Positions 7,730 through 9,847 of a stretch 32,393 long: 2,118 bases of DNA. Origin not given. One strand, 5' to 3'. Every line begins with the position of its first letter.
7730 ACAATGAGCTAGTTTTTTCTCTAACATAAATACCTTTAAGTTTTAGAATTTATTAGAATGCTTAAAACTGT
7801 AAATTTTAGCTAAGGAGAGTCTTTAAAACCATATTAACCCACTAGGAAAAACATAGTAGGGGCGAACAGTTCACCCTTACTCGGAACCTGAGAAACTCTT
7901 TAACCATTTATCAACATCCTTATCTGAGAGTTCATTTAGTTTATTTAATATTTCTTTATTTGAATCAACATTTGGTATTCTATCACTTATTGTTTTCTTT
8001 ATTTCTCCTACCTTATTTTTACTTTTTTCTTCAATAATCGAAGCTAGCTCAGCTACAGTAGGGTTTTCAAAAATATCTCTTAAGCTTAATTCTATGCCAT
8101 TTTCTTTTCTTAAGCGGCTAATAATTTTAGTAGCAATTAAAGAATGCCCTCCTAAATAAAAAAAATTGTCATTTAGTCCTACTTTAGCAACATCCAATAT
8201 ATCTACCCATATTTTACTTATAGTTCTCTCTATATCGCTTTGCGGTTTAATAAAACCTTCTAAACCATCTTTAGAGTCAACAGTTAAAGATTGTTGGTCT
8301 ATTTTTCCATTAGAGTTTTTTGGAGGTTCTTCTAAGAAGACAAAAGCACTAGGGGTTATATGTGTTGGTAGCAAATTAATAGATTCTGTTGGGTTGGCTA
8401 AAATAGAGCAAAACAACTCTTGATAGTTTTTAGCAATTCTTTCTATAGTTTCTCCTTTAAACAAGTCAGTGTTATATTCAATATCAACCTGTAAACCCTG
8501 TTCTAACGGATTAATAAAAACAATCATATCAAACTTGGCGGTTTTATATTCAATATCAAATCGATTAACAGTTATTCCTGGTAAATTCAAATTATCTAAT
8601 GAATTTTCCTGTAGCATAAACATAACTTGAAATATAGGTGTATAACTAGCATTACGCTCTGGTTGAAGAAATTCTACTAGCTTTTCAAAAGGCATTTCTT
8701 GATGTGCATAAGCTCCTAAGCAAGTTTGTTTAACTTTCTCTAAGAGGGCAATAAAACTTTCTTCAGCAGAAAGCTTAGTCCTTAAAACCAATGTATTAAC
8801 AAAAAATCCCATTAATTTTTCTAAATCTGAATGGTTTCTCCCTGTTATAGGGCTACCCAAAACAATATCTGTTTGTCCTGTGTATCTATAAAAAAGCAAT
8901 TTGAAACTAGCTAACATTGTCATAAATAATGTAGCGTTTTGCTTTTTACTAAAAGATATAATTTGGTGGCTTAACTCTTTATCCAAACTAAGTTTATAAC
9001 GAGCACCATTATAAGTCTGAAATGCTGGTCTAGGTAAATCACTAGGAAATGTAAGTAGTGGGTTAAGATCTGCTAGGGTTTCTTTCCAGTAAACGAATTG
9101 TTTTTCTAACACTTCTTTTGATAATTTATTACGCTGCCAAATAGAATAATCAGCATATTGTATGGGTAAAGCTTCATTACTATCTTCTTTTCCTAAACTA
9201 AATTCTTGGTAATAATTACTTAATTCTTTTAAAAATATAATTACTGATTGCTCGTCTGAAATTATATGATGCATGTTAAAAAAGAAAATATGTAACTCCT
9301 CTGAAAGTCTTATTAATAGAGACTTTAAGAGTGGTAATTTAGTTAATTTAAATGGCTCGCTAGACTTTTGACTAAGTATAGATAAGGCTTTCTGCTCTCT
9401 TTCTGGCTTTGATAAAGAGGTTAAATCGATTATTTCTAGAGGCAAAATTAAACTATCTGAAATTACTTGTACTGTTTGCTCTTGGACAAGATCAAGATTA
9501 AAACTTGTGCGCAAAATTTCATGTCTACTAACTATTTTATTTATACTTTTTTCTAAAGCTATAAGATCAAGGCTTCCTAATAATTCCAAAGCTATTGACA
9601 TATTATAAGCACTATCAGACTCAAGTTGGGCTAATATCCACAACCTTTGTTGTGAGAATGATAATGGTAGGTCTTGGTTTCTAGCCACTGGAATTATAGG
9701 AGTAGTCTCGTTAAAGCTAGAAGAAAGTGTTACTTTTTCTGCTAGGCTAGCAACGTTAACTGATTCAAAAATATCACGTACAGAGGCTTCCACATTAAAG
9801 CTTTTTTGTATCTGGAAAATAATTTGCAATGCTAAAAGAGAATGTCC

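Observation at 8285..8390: Deletion scar: C domain joined to a 26-residue A10 remnant and a carrier, giving an A-less terminal module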

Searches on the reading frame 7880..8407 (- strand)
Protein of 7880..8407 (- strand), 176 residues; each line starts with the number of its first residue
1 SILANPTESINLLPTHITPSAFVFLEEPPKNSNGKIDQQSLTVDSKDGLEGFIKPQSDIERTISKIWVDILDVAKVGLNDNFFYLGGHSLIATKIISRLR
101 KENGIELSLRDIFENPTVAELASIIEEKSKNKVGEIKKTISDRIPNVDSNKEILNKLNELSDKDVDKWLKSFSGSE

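Call 9: search_protein_families(library=pfam, proteins=[window:7880-8407:-], max_evalue=10)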
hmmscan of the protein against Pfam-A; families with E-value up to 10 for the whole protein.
window:7880-8407:- (176 aa): 4 families
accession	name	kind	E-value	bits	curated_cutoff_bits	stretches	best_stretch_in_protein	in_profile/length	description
PF00550.31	PP-binding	-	1.7e-15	57.4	20.8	1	62-123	2-65/67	Phosphopantetheine attachment site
PF11692.13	DUF3289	-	0.024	14.6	25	1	77-155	88-163/272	Protein of unknown function (DUF3289)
PF21796.3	Cac1_C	-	0.071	13.6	24.3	1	120-168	3-53/55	Chromatin assembly factor 1 subunit Cac1, C-terminal domain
PF23468.1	ARC6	-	0.31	10.9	24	1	92-135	136-179/188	Plastid division regulator alpha solenoid domain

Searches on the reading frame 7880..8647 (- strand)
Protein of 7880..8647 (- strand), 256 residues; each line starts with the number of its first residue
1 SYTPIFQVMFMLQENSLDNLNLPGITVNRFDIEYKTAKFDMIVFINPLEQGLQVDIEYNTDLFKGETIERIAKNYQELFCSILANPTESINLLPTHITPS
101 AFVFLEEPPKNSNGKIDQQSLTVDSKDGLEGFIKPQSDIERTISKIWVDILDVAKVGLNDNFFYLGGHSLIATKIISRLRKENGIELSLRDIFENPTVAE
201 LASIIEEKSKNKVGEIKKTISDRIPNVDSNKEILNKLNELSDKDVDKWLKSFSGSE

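Call 41: search_protein_representatives(protein=window:7880-8647:-)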
Query: 256 residues. Proteins with E-value up to 0.001 (for the whole library): 133819; up to 1e-10: 81886; up to 1e-30: 20486. The best 150 are listed.
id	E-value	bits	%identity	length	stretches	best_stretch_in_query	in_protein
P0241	1.8e-222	751.8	40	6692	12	92-211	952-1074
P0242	9.4e-222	749.4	35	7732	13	45-219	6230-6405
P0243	2.2e-219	741.6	38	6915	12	93-217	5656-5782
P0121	2.6e-217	734.9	64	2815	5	1-256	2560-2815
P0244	2.2e-210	712.2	34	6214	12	92-214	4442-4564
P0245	4.5e-210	711.1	37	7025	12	92-208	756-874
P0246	7.5e-210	710.4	36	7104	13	92-212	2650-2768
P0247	2.3e-205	695.7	35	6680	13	92-209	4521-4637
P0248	5.0e-199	675.0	41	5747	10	91-225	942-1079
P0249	2.3e-198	672.8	34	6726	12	91-242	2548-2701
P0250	2.5e-196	666.1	39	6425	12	93-207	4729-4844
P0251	3.2e-195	662.5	37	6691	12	91-203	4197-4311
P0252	1.5e-191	650.5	33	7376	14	92-206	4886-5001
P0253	8.6e-191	648.0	41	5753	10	92-209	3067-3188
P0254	1.6e-190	647.1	35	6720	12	92-209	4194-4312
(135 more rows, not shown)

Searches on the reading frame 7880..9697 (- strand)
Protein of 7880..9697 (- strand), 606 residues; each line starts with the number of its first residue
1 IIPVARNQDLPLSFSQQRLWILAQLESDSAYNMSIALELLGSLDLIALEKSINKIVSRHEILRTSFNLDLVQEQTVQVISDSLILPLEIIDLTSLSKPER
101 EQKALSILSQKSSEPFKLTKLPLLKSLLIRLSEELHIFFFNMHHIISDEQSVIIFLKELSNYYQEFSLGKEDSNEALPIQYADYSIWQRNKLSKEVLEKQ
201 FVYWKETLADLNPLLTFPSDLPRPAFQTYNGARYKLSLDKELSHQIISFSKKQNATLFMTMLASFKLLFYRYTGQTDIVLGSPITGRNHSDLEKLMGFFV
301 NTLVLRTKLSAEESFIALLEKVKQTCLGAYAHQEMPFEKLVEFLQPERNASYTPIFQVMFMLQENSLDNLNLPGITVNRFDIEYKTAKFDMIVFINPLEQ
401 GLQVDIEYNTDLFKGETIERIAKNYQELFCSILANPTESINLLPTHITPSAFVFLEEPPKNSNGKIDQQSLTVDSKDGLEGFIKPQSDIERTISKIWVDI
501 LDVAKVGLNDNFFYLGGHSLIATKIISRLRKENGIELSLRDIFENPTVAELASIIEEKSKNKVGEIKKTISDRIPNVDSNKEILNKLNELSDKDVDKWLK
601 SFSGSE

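Call 12: find_homologous_proteins(query=window:7880-9697:-, max_evalue=1e-30)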
Query window:7880-9697:- (606 aa): 5329 proteins with E <= 1e-30 among 8000 candidates; the best 120 are listed.
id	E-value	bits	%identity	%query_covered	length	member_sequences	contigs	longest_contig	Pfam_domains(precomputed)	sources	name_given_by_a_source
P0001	2.5e-169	583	31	85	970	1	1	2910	PF00668.26,PF00550.32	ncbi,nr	ncbi:MAG TPA: condensation domain-containing protein, partial [Candidatus Acidoferrales bacterium]|n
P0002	1.0e-165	571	45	73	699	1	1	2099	PF00668.26,PF00550.32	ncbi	ncbi:condensation domain-containing protein, partial [Pyxidicoccus sp. 3LFB2]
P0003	7.8e-163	562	34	90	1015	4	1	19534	PF00668.26,PF00550.32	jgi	jgi:non-ribosomal peptide synthetase component F/acyl carrier protein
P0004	1.3e-159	551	42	71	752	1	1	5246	PF00668.26,PF00550.32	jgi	jgi:non-ribosomal peptide synthetase component F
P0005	1.6e-159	551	42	72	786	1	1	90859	PF00668.26,PF00550.32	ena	-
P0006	7.3e-158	545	46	73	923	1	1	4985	PF00668.26,PF00550.32,PF00501.35,PF13193.13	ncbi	ncbi:MAG TPA: condensation domain-containing protein, partial [Pyrinomonadaceae bacterium]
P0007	2.5e-156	540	35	91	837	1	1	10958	PF00668.26,PF00550.32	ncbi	ncbi:MAG: hypothetical protein DMF50_02030, partial [Acidobacteria bacterium]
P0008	3.7e-156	539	41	73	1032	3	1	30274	PF00668.26,PF00550.32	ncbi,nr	ncbi:MAG TPA: condensation protein, partial [Cyanobacteria bacterium UBA8553]|nr:condensation protei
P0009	7.7e-156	538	44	71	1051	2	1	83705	PF00668.26,PF00550.32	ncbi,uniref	ncbi:condensation domain-containing protein [Nostoc sp.]|uniref:condensation domain-containing prote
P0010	2.2e-155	537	45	73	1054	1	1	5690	PF00668.26,PF00550.32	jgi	jgi:non-ribosomal peptide synthetase component F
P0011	3.9e-154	533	42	73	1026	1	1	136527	PF00668.26,PF00550.32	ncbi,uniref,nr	ncbi:condensation protein [Nostocaceae cyanobacterium CENA357]|uniref:Condensation protein n=1 Tax=A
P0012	5.9e-153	529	49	73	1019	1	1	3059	PF00668.26,PF00550.32,PF00501.35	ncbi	ncbi:MAG: amino acid adenylation domain-containing protein, partial [Acidobacteriota bacterium]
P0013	1.8e-152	527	41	73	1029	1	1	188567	PF00668.26,PF00550.32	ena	-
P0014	2.2e-152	527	48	73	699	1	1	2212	PF00668.26,PF00550.32,PF13193.13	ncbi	ncbi:MAG TPA: condensation domain-containing protein, partial [Hymenobacter sp.]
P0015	1.6e-150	521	43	92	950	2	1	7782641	PF00668.26,PF00550.32,PF00975.27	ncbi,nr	ncbi:hypothetical protein DP114_29360 [Brasilonema sennae CENA114]|nr:condensation domain-containing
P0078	6.2e-139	483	37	92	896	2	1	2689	PF00668.26,PF00550.32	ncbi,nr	ncbi:MAG TPA: hypothetical protein DD490_32375, partial [Acidobacteria bacterium]|nr:hypothetical pr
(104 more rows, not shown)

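Call 17: find_related_loci(query=window:7880-9697:-, collection=genome_contigs, flank=10000)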
Query window:7880-9697:- (606 aa) in genome_contigs; peptide patterns used: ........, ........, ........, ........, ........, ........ (x = any residue, [..] = any of these).
198 stretches matched a pattern; 145 encode a relative of the query (tblastn E <= 1e-3); the best 80 are kept; 78 distinct loci.
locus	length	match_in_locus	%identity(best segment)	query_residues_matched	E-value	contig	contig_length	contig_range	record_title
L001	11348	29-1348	47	4-444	6e-129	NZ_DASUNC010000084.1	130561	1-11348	MAG: Archangium sp. isolate SMAG_U1589 k141_197986, whole genome shotgun sequence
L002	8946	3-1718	45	3-557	6e-127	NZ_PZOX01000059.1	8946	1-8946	Vitiosangium sp. GDMCC 1.1324 contig59, whole genome shotgun sequence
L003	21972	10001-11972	47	1-561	5e-124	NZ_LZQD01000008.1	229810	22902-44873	Trichormus sp. NMC-1 scaffold8, whole genome shotgun sequence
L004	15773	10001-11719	45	3-557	2e-123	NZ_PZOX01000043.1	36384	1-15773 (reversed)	Vitiosangium sp. GDMCC 1.1324 contig43, whole genome shotgun sequence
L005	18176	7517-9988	44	1-570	5e-124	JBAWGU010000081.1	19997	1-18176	MAG: Pyrinomonadaceae bacterium isolate MFD04555_ilm_asm_bin4 k127_33015, whole genome shotgun sequence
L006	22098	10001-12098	46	6-600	5e-123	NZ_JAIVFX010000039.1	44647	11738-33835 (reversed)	Nostoc sp. XA010 NODE_39_length_44647_cov_111.420979, whole genome shotgun sequence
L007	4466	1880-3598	42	1-551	5e-124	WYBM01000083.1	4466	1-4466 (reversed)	MAG: Ardenticatenaceae bacterium isolate CFX1 k127_647891, whole genome shotgun sequence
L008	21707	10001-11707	46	4-568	2e-122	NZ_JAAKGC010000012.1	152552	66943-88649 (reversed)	Aetokthonos hydrillicola CCALA 1050 contig_16, whole genome shotgun sequence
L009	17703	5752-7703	47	1-556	9e-128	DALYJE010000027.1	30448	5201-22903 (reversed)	MAG TPA_asm: Coleofasciculaceae cyanobacterium CTOTU46609 NODE_129_length_30448_cov_5.387622, whole genome shotgun seque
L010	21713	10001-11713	44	1-561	2e-120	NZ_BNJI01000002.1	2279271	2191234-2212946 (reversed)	Ktedonobacter sp. SOSP1-85 sequence2, whole genome shotgun sequence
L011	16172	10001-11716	43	10-566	2e-120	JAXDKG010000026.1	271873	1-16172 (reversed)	MAG: Acidobacteriota bacterium isolate BP_59 scaffold_1585444, whole genome shotgun sequence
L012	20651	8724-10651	48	1-556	6e-130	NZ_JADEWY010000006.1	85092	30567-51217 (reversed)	Coleofasciculus sp. LEGE 07092 NODE_30_length_85092_cov_12.5759, whole genome shotgun sequence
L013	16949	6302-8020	43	1-573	5e-118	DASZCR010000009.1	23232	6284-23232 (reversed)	MAG TPA_asm: Pyrinomonadaceae bacterium isolate SMAG_U6447 k141_37923, whole genome shotgun sequence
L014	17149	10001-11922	46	1-556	5e-116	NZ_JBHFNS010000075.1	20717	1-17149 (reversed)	Floridaenema fluviatile BLCC-F154 k141_561, whole genome shotgun sequence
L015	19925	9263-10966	43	4-560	4e-120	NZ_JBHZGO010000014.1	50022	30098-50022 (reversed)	Coleofasciculus sp. H7-2 NODE_137_length_50022_cov_44.073895, whole genome shotgun sequence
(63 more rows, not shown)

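Call 21: find_related_loci(query=window:7880-9697:-, collection=metagenome_contigs, flank=10000)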
Query window:7880-9697:- (606 aa) in metagenome_contigs; peptide patterns used: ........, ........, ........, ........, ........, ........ (x = any residue, [..] = any of these).
190 stretches matched a pattern; 83 encode a relative of the query (tblastn E <= 1e-3); the best 80 are kept; 80 distinct loci.
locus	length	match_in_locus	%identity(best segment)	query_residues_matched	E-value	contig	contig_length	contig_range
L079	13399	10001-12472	42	1-564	1e-126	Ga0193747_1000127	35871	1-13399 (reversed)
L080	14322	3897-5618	45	1-564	4e-123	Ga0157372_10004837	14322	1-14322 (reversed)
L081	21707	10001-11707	46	4-568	1e-122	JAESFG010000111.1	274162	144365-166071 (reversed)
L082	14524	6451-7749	43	11-444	8e-121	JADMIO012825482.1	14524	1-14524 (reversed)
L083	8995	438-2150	44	6-571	3e-119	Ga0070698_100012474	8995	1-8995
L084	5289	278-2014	41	1-564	2e-119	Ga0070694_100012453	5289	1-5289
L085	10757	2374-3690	45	4-443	2e-118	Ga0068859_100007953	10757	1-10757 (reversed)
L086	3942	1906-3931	45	1-600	5e-121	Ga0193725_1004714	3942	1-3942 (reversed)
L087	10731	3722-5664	43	1-556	1e-118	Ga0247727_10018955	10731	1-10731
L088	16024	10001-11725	44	1-558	1e-116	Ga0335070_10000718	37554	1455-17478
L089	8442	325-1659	43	4-444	1e-114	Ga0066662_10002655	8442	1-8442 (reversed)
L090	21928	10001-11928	43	1-552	1e-113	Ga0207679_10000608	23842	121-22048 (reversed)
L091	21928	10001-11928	43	1-552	1e-113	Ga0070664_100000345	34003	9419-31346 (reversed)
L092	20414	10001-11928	43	1-552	1e-113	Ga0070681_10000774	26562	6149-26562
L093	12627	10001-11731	42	12-561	1e-113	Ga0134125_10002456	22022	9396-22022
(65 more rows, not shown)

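Call 47: predict_structure(alignment_id=A1)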
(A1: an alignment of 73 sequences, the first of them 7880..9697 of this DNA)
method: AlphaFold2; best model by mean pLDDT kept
length: 606 residues; sequences in the alignment: 73
mean_pLDDT: 89.2   pTM: 0.81
mean pLDDT of the five models: 89.2, 87.6, 87.3, 87.1, 86.3
residues with pLDDT >= 90: 411; 70-90: 149; 50-70: 25; < 50: 21
segments of 3 or more residues with pLDDT < 50: 467-479, 604-606
pLDDT, mean of each block of 10 residues (from residue 1): 95 93 80 95 98 98 93 89 97 97 96 94 97 98 96 95 97 93 95 87 95 85 87 96 98 98 97 94 91 95 97 98 98 92 87 92 81 94 90 94 96 95 96 98 77 51 55 44 91 95 91 82 88 87 91 93 82 73 79 72 52
secondary structure, 60 per line:
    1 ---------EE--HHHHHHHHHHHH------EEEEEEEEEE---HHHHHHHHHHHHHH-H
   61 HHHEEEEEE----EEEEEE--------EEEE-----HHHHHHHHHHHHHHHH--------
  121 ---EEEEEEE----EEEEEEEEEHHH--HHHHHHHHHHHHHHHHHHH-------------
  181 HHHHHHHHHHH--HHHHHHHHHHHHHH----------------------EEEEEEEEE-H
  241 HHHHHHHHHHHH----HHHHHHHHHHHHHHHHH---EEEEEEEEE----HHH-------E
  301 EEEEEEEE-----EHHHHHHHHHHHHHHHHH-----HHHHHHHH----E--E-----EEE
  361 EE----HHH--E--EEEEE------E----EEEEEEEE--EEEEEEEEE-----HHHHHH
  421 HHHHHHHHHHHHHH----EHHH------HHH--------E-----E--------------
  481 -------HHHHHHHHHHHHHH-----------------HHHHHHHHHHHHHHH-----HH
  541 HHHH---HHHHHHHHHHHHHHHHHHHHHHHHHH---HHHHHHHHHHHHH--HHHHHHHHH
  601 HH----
elements in order: H14-25 E32-41 H45-58 H60-63 E64-69 E74-79 E88-91 H97-112 E124-130 E135-143 H149-167 H181-191 H194-207 E230-238 H240-252 H257-273 E277-285 E300-308 H315-331 H337-344 E358-362 E375-379 E391-398 E401-409 H415-434 H488-501 H519-533 H539-544 H548-573 H577-589 H592-602
